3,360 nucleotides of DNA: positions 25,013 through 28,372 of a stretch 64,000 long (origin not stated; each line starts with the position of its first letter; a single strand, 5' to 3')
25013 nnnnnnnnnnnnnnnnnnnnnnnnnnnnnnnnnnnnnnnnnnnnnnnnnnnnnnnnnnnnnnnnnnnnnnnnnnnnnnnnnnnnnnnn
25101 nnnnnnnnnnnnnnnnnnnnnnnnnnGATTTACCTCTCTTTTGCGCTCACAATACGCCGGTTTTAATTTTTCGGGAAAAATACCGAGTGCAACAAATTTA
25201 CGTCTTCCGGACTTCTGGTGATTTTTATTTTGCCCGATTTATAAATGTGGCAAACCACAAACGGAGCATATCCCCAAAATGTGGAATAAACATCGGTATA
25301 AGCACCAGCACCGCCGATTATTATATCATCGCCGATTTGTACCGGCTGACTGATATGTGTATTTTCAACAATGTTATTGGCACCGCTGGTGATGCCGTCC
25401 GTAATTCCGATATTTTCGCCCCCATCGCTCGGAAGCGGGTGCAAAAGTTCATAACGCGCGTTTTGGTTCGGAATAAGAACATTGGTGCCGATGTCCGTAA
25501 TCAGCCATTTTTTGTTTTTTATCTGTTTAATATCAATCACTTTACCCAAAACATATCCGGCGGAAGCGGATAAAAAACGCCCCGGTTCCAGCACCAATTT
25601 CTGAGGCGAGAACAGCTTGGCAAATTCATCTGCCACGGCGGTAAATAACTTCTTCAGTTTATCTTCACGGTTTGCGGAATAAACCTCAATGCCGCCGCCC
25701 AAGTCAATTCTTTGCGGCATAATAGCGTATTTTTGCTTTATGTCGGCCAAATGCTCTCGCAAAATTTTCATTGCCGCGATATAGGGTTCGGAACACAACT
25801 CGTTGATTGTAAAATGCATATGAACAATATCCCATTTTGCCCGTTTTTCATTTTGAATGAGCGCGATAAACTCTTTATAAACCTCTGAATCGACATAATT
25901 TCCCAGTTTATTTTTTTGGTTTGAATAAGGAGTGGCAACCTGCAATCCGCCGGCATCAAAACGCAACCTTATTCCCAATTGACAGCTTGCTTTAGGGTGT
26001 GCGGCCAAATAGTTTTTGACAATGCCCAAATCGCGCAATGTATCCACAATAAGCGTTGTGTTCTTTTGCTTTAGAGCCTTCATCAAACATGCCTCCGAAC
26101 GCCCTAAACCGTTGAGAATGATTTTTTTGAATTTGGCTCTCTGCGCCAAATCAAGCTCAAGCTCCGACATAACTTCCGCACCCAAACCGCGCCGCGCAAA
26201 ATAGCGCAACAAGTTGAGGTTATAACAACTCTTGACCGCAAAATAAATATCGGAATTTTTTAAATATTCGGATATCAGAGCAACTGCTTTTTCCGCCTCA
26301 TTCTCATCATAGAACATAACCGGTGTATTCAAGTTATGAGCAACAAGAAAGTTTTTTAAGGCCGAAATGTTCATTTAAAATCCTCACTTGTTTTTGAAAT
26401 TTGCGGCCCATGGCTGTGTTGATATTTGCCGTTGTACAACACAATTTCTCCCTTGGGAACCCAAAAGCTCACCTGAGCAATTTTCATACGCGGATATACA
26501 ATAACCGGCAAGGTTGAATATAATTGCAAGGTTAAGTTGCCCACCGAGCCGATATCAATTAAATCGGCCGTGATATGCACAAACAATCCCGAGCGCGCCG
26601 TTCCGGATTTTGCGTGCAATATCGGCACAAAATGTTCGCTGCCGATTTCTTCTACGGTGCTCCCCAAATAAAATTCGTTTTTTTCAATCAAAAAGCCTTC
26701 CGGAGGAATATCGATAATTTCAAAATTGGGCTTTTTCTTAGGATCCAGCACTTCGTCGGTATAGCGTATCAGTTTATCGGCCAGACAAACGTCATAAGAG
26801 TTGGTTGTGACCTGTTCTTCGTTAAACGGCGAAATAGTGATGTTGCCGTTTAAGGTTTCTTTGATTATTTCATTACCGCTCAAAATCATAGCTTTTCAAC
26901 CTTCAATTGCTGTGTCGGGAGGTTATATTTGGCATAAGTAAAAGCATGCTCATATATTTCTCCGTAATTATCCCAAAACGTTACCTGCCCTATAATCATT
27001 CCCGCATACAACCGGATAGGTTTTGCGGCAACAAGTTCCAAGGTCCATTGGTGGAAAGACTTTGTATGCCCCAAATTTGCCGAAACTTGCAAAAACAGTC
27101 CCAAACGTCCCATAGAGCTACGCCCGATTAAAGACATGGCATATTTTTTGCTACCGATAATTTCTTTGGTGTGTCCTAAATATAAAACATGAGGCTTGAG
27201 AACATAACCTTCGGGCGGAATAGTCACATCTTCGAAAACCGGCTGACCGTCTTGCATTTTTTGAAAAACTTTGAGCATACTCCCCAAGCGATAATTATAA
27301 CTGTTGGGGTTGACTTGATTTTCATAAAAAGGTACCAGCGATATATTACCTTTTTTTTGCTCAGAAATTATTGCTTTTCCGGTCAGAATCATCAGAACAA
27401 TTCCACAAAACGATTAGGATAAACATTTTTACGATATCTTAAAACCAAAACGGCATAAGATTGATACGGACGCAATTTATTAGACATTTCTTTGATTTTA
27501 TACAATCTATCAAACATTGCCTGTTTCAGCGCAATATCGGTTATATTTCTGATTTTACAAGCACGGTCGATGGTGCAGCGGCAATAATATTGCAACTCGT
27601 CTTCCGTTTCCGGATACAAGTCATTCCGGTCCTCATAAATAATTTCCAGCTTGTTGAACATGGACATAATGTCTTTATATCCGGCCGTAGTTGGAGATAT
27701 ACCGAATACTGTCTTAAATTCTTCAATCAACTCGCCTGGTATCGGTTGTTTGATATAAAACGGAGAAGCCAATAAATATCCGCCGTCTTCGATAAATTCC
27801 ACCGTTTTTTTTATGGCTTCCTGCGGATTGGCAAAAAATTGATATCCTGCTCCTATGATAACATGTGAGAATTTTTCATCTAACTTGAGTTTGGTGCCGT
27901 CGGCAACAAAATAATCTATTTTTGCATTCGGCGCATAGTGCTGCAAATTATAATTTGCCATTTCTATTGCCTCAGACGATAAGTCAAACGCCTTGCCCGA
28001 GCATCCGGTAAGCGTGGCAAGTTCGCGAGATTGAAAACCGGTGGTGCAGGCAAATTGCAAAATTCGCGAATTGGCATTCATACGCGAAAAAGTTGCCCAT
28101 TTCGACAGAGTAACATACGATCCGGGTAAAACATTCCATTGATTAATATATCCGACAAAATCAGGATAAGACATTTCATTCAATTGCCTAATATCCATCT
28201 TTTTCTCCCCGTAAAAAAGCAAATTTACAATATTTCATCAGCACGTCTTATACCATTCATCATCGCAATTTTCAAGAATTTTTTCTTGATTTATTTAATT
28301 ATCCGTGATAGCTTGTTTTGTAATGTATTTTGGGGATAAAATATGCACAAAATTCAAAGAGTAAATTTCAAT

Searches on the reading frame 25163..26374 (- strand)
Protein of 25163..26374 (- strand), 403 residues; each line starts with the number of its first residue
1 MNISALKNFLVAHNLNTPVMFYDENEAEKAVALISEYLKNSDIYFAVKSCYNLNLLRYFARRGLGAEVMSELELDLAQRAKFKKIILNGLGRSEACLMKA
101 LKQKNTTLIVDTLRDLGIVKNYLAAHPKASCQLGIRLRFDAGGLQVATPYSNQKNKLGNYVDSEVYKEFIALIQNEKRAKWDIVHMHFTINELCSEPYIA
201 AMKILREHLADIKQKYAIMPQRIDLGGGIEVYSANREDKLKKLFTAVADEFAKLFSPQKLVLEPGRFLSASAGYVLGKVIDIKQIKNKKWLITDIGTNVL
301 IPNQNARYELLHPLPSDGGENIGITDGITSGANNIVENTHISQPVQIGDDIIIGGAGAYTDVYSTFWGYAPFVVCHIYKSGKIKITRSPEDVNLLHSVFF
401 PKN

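Call 3: search_protein_families(library=pfam, proteins=[window:25163-26374:-], max_evalue=0.1)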
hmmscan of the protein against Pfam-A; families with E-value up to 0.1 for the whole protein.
window:25163-26374:- (403 aa): 2 families
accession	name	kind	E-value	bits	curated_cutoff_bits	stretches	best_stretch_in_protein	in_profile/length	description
PF02784.22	Orn_Arg_deC_N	-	3e-20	73.1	23.4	1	29-270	6-247/247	Pyridoxal-dependent decarboxylase, pyridoxal binding domain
PF00278.28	Orn_DAP_Arg_deC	-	0.00087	20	23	1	195-357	5-95/95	Pyridoxal-dependent decarboxylase, C-terminal sheet domain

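Call 4: search_protein_families(library=ncbifam, proteins=[window:25163-26374:-], max_evalue=0.1)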
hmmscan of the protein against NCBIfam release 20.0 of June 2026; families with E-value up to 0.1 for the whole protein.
window:25163-26374:- (403 aa): 9 families
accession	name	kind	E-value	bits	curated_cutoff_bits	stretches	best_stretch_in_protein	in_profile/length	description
TIGR01048.1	lysA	equivalog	5e-39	134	297.9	1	7-390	15-407/417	diaminopimelate decarboxylase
TIGR03099.1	dCO2ase_PEP1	hypoth_equivalog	2.2e-21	76.4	478.45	1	11-298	19-309/398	pyridoxal-dependent decarboxylase, exosortase A system-associated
NF052544.1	OrLyDeCDokD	equivalog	2.6e-17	62.6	700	1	11-285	36-325/461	ornithine/lysine decarboxylase DokD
NF006515.0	PRK08961.1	equivalog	2e-15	55.9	802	1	10-365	496-846/861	bifunctional aspartate kinase/diaminopimelate decarboxylase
NF041039.1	FslC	exception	2e-12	46.7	500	1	33-360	48-386/418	rhizoferrin biosystnesis N-citrylornithine decarboxylase FslC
TIGR01047.1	nspC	equivalog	8.1e-06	24.5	409.05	1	16-362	2-343/380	carboxynorspermidine decarboxylase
NF003763.0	PRK05354.1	equivalog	3.2e-05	22.6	369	1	62-287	125-364/636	biosynthetic arginine decarboxylase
TIGR01908.1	cas_CXXC_CXXC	equivalog_domain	0.0032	16.9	19.4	1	159-243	200-285/308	type I-B CRISPR-associated protein Cas8b1/Cst1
TIGR01202.1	bchC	equivalog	0.095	11.8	291.25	0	334-386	69-120/308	chlorophyll synthesis pathway protein BchC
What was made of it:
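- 25163..26374 (-): Fold-III PLP-dependent decarboxylase, candidate analogue of the MccE N-terminal domain. PF02784 73 bits and TIGR01048 134 bits, below its cut-off (calls 3, 4).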

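Call 22: search_protein_families(library=padloc, proteins=[window:25163-26374:-], max_evalue=0.01)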
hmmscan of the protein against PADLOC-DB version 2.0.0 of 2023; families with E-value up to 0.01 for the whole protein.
window:25163-26374:- (403 aa): 1 family
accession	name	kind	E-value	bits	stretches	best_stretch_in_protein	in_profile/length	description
PDLC00966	Cas8a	-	0.00085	16.9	1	159-243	200-285/308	"CRISPR-associated protein Cas8b1/Cst1, subtype I-B/TNEAP"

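Call 100: search_protein_families(library=phrogs, proteins=[window:25163-26374:-], max_evalue=0.001)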
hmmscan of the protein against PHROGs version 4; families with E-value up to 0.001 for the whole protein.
window:25163-26374:- (403 aa): 0 families

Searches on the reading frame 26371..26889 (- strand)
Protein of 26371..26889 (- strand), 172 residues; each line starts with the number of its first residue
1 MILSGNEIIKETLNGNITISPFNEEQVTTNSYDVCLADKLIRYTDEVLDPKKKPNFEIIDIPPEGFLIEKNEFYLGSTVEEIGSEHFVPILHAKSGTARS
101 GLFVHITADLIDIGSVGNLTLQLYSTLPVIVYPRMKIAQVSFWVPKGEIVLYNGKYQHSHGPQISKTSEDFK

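Call 3: search_protein_families(library=pfam, proteins=[window:26371-26889:-], max_evalue=0.1)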
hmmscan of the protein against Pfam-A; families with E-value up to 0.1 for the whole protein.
window:26371-26889:- (172 aa): 1 family
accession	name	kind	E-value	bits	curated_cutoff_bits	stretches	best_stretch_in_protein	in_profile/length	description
PF22769.1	DCD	-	1.1e-33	116.9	27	1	2-143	1-151/153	dCTP deaminase-like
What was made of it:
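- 26371..26889 (-): DCD-like protein 'a' (172 aa): keeps the dUTPase-type IDxG Asp but has catalytic Glu138 replaced by Gln. PF22769 117 bits (call 3).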

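Call 4: search_protein_families(library=ncbifam, proteins=[window:26371-26889:-], max_evalue=0.1)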
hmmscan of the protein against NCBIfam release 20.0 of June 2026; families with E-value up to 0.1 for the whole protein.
window:26371-26889:- (172 aa): 1 family
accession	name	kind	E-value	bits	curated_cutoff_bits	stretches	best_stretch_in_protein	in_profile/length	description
TIGR02274.1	dCTP_deam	equivalog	3.9e-28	98.4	92.8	1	2-166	1-179/180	dCTP deaminase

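Call 22: search_protein_families(library=padloc, proteins=[window:26371-26889:-], max_evalue=0.01)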
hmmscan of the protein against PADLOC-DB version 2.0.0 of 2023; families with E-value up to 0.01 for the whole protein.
window:26371-26889:- (172 aa): 0 families

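Call 100: search_protein_families(library=phrogs, proteins=[window:26371-26889:-], max_evalue=0.001)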
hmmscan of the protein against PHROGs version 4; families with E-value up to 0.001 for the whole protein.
window:26371-26889:- (172 aa): 1 family
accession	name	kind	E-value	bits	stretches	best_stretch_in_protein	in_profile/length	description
phrog_1663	-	DNA, RNA and nucleotide metabolism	4.5e-43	148.5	1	1-171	50-222/303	dCTP deaminase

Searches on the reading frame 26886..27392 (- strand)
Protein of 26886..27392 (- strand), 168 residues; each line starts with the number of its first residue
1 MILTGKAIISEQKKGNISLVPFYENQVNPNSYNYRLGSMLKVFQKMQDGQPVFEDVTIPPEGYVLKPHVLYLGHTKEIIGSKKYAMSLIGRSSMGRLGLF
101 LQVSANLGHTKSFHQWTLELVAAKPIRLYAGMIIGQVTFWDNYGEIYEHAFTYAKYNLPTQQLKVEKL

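Call 3: search_protein_families(library=pfam, proteins=[window:26886-27392:-], max_evalue=0.1)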
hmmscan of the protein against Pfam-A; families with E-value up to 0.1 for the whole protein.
window:26886-27392:- (168 aa): 1 family
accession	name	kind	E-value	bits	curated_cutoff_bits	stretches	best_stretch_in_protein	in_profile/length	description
PF22769.1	DCD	-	2.2e-27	96.5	27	1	2-141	1-152/153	dCTP deaminase-like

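Call 4: search_protein_families(library=ncbifam, proteins=[window:26886-27392:-], max_evalue=0.1)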
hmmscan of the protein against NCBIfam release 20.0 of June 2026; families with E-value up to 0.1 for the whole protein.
window:26886-27392:- (168 aa): 1 family
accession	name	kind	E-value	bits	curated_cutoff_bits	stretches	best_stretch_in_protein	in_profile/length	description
TIGR02274.1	dCTP_deam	equivalog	1.4e-14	54.2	92.8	1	2-156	1-169/180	dCTP deaminase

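Call 22: search_protein_families(library=padloc, proteins=[window:26886-27392:-], max_evalue=0.01)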
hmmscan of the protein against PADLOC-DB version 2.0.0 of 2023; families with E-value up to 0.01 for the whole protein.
window:26886-27392:- (168 aa): 0 families

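Call 100: search_protein_families(library=phrogs, proteins=[window:26886-27392:-], max_evalue=0.001)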
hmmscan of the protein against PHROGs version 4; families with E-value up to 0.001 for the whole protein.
window:26886-27392:- (168 aa): 1 family
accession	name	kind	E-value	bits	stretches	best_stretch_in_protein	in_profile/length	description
phrog_1663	-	DNA, RNA and nucleotide metabolism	6.6e-29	102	1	1-157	50-208/303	dCTP deaminase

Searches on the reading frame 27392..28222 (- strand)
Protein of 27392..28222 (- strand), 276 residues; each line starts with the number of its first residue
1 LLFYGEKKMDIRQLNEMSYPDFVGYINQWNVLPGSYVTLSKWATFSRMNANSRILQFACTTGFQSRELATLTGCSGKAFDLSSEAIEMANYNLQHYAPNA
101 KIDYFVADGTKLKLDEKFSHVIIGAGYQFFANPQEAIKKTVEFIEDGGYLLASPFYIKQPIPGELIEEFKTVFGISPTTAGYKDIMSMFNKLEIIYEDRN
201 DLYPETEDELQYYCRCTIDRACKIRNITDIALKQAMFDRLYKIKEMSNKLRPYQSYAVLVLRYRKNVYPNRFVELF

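Call 3: search_protein_families(library=pfam, proteins=[window:27392-28222:-], max_evalue=0.1)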
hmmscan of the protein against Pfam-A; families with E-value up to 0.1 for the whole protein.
window:27392-28222:- (276 aa): 7 families
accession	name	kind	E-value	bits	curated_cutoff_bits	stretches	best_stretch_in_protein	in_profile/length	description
PF13649.12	Methyltransf_25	-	4.3e-09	37.4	27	1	54-148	1-97/97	Methyltransferase domain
PF08241.18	Methyltransf_11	-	2e-08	35.2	21.2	1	55-151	1-94/95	Methyltransferase domain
PF13847.12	Methyltransf_31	-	1.8e-06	28.1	27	1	50-186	3-138/145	Methyltransferase domain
PF08242.18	Methyltransf_12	-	0.00019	22.5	30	1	55-150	1-98/98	Methyltransferase domain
PF09960.14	DUF2194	-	0.0068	15.2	30.4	1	82-185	46-144/582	Uncharacterised protein conserved in bacteria (DUF2194)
PF13489.12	Methyltransf_23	-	0.02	15.1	27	1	48-152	20-116/164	Methyltransferase domain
PF01170.24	UPF0020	-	0.043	13.9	22.3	1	78-123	81-126/197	RMKL-like, methyltransferase domain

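Call 4: search_protein_families(library=ncbifam, proteins=[window:27392-28222:-], max_evalue=0.1)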
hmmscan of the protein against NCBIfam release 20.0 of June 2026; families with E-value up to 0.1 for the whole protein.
window:27392-28222:- (276 aa): 18 families
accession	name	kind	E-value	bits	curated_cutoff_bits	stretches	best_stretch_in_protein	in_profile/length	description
NF041537.1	ArsM_AhpD_UU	exception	5.5e-08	32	510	1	46-192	72-220/345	arsenite methyltransferase/AhpD domain selenoprotein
NF041536.1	ArsM_DUF2284_UU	exception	3.9e-07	28.8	575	1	36-190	62-218/459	arsenite methyltransferase/DUF2284 domain selenoprotein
TIGR02072.1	BioC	equivalog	5.1e-07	29.7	184.95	1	50-156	34-136/244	malonyl-ACP O-methyltransferase BioC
TIGR01934.1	MenG_MenH_UbiE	subfamily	5.6e-06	25.8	158.35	1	47-152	36-141/223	ubiquinone/menaquinone biosynthesis methyltransferase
NF041820.1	daptide_MTase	equivalog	6e-05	22.6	175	1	50-125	36-112/243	daptide-type RiPP biosynthesis methyltransferase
TIGR01983.1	UbiG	equivalog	8.6e-05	21.9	102.95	1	50-153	49-152/228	bifunctional 2-polyprenyl-6-hydroxyphenol methylase/3-demethylubiquinol 3-O-methyltransferase UbiG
NF001244.0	PRK00216.1-5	equivalog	9.1e-05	21.9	216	1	47-151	45-152/236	bifunctional demethylmenaquinone methyltransferase/2-methoxy-6-polyprenyl-1,4-benzoquinol methylase UbiE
TIGR02021.1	BchM-ChlM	equivalog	9.5e-05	21.9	158.9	1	50-122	54-123/218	magnesium protoporphyrin IX methyltransferase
NF001241.0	PRK00216.1-2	equivalog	0.00026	20.7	327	1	46-155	47-150/231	demethylmenaquinone methyltransferase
TIGR04345.1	ovoA_Cterm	equivalog_domain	0.00031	20.3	170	1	25-89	15-79/242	putative 4-mercaptohistidine N1-methyltransferase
NF001556.0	PRK00377.1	equivalog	0.0005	19.9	238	1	46-152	36-143/198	cobalt-precorrin-6Y C(15)-methyltransferase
NF001240.0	PRK00216.1-1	equivalog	0.00071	18.7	378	1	46-155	59-171/251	bifunctional demethylmenaquinone methyltransferase/2-methoxy-6-polyprenyl-1,4-benzoquinol methylase UbiE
NF045667.1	MTase_DVU1556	equivalog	0.0011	18.5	155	1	33-162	5-129/213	DVU_1556 family methyltransferase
NF047649.1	MTase_UXPK_star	exception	0.002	17.2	460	1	47-173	74-202/283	methyltransferase/UXPK-star double selenoprotein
TIGR01177.1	TIGR01177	hypoth_equivalog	0.0021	17.4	316.55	1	46-125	178-256/330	TIGR01177 family methyltransferase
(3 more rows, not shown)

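Call 22: search_protein_families(library=padloc, proteins=[window:27392-28222:-], max_evalue=0.01)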
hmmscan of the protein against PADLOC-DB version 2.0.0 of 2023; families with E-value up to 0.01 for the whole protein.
window:27392-28222:- (276 aa): 0 families

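Call 25: search_solved_structures(query=window:27392-28222:-, max_evalue=0.01)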
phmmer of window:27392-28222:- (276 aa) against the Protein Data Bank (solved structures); distinct sequences matched with E-value up to 0.01: 1.
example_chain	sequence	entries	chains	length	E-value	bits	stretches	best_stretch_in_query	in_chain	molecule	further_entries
5fcd_A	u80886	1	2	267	5.8e-29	104.7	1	15-262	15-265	MccD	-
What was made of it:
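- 27392..28198 (-): MccD homologue (SAM-dependent 3-amino-3-carboxypropyl transferase of microcin C maturation). Its only PDB hit is 5fcd MccD, E=5.8e-29, over nearly the full length (call 25).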

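Call 27: search_dna_similar(query=window:27392-28222:-, collection=plasmids, mode=protein, max_rows=15)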
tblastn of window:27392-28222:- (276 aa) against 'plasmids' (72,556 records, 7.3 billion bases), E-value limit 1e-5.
Records with a match: 44; places in all: 44; records where one place covers at least 80% of the query: 33.
Best place of each record, by identity: <60% 44.
By first word of the organism name: Escherichia 27; Agrobacterium 5; Salmonella 2; Bacillus 2; Yersinia 1; Peribacillus 1; Exiguobacterium 1; Rhizobium 1; Xenorhabdus 1; Streptomyces 1; and 2 more.
By predicted mobility (MOB-suite, as given by PLSDB): conjugative 24; non-mobilizable 18; mobilizable 2.
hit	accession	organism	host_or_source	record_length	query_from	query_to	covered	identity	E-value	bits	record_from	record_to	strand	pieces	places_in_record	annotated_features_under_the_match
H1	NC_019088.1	Escherichia coli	-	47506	17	262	89%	28.1%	1e-25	113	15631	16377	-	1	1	class I SAM-dependent methyltransferase | GNAT family N-acetyltransferase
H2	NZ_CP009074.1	Escherichia coli ATCC 25922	human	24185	17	262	89%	28.1%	2e-25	112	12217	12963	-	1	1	class I SAM-dependent methyltransferase | GNAT family N-acetyltransferase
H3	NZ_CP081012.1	Escherichia coli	cell culture,LAB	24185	17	262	89%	28.1%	2e-25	112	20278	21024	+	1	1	class I SAM-dependent methyltransferase | GNAT family N-acetyltransferase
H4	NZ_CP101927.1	Escherichia coli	whole organism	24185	17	262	89%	28.1%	2e-25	112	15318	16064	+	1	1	class I SAM-dependent methyltransferase | GNAT family N-acetyltransferase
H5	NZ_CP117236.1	Escherichia coli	whole organism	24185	17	262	89%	28.1%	2e-25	112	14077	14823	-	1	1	class I SAM-dependent methyltransferase | GNAT family N-acetyltransferase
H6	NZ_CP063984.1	Escherichia coli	cell culture,LAB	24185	17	262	89%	28.1%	2e-25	112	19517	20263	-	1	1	class I SAM-dependent methyltransferase | GNAT family N-acetyltransferase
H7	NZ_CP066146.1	Escherichia coli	pig,pure culture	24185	17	262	89%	28.1%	2e-25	112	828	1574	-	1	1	class I SAM-dependent methyltransferase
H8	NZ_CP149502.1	Escherichia coli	cell culture,clinical isolate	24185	17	262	89%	28.1%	2e-25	112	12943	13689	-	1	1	class I SAM-dependent methyltransferase | GNAT family N-acetyltransferase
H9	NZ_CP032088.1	Escherichia coli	Homo sapiens,genome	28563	17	262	89%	28.1%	2e-25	112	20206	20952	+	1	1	class I SAM-dependent methyltransferase | GNAT family N-acetyltransferase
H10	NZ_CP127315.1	Escherichia coli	Bos taurus,Cell culture,feces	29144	17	262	89%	28.1%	2e-25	112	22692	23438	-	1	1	class I SAM-dependent methyltransferase | GNAT family N-acetyltransferase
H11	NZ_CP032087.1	Escherichia coli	Homo sapiens,genome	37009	17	262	89%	28.1%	2e-25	112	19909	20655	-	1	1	class I SAM-dependent methyltransferase | GNAT family N-acetyltransferase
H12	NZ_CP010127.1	Escherichia coli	cow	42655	17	262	89%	28.1%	2e-25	112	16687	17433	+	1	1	class I SAM-dependent methyltransferase | GNAT family N-acetyltransferase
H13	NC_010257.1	Escherichia coli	-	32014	17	262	89%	28.1%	2e-25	112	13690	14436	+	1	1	class I SAM-dependent methyltransferase | GNAT family N-acetyltransferase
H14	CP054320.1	Escherichia coli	Homo sapiens,whole organism,rectal swab ...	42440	17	262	89%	28.1%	2e-25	112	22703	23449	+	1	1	class I SAM-dependent methyltransferase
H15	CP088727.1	Escherichia coli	Homo sapiens,blood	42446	17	262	89%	28.1%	2e-25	112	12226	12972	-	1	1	class I SAM-dependent methyltransferase | GNAT family N-acetyltransferase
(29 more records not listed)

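Call 29: get_annotated_region(hit=H1, flank=6000)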
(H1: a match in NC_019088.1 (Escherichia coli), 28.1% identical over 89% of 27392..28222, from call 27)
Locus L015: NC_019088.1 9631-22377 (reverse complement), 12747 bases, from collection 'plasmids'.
description: Escherichia coli plasmid pRPEC180_47, complete sequence
organism: Escherichia coli (NCBI taxid 562)
taxonomy: Bacteria; Pseudomonadota; Gammaproteobacteria; Enterobacterales; Enterobacteriaceae; Escherichia; Escherichia coli
host: -; source: -; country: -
typing (MOB-suite, as given by PLSDB): conjugative; replicon IncX1; relaxase MOBP; mating-pair formation MPF_T
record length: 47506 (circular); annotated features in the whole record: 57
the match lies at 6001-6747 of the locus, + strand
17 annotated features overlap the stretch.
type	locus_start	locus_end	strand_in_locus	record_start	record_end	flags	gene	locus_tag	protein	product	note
CDS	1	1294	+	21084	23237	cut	-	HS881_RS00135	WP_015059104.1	type IA DNA topoisomerase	GO:0006265 - DNA topological change [Evidence IEA]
CDS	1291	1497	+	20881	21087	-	hha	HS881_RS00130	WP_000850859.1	hemolysin expression modulator Hha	-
CDS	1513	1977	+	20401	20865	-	-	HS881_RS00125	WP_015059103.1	H-NS family nucleoid-associated regulatory protein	GO:0006355 - regulation of DNA-templated transcription [Evidence IEA]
CDS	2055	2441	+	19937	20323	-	-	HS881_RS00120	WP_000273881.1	hypothetical protein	-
CDS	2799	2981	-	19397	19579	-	-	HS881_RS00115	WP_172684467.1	hypothetical protein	-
CDS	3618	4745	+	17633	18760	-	-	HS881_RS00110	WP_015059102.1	ThiF family adenylyltransferase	-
CDS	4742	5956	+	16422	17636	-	-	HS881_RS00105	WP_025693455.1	MFS transporter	GO:0055085 - transmembrane transport [Evidence IEA]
CDS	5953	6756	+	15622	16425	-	-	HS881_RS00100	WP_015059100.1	class I SAM-dependent methyltransferase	-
CDS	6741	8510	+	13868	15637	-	-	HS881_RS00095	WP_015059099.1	GNAT family N-acetyltransferase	-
CDS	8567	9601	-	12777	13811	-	-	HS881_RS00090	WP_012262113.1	S66 peptidase family protein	-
CDS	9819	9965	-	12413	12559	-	-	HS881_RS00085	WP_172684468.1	hypothetical protein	-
CDS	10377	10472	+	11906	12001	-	dqlB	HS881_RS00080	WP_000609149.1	DinQ-like type I toxin DqlB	-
CDS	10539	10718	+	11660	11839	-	-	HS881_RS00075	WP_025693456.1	hypothetical protein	-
CDS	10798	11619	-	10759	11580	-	-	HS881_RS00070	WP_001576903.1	hypothetical protein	-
CDS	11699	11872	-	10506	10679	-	-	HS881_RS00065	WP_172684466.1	hypothetical protein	-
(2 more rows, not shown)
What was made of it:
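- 27392..28198 (-): Plasmid tblastn hits are mostly E. coli plasmids, 27 of 44; the one examined carries an mcc operon (calls 27, 29).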

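Call 100: search_protein_families(library=phrogs, proteins=[window:27392-28198:-], max_evalue=0.001)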
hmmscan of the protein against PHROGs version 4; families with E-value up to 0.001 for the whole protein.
window:27392-28198:- (268 aa): 0 families
